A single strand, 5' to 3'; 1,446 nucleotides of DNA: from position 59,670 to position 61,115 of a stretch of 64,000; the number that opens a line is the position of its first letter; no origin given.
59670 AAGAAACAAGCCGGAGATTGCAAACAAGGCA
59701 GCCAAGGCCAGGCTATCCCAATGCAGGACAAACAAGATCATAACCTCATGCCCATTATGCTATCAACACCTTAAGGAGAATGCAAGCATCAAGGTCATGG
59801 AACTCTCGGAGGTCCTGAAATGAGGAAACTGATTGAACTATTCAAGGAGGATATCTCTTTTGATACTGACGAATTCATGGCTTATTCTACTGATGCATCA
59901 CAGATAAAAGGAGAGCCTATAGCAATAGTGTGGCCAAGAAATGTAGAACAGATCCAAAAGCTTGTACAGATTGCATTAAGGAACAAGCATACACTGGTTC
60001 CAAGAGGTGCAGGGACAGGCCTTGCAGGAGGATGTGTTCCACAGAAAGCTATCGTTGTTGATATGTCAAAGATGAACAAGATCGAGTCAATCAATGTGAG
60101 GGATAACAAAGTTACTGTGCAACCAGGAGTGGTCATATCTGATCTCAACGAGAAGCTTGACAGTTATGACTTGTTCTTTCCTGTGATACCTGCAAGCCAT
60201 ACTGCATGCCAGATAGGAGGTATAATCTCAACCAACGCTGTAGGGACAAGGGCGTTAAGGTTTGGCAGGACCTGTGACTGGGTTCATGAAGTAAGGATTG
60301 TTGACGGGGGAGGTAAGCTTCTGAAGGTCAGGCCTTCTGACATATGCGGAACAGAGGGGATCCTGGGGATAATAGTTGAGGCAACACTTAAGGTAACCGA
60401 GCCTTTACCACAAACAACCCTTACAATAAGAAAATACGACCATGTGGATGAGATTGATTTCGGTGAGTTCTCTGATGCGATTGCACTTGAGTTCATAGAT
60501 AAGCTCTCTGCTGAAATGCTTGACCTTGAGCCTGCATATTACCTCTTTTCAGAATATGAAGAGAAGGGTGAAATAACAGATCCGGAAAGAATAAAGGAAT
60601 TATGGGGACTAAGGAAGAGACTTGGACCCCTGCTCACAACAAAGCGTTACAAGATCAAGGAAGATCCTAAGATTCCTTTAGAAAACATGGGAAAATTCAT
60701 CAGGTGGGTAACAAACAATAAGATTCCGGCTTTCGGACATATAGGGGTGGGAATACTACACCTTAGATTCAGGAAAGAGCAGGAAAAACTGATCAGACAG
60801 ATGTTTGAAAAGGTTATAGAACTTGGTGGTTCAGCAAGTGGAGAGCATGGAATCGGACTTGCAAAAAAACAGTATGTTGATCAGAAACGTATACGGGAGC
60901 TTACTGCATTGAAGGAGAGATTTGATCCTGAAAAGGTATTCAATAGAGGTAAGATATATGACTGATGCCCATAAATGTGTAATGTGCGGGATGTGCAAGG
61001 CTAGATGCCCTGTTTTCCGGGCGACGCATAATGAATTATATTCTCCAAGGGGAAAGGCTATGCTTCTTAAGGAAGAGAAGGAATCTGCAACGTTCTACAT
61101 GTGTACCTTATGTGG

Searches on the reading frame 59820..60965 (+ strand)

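Call 16: search_protein_families(library=pfam, proteins=[window:59820-60965:+], max_evalue=0.001)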
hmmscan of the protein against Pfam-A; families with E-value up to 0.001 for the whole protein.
window:59820-60965:+ (381 aa): 2 families
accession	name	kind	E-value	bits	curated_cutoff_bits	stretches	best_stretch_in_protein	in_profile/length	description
PF01565.28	FAD_binding_4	-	4.8e-40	136.9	26.4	1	33-170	1-138/139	FAD binding domain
PF02913.24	FAD-oxidase_C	-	5.4e-19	69.3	21.2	1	253-379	99-248/248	FAD linked oxidases, C-terminal domain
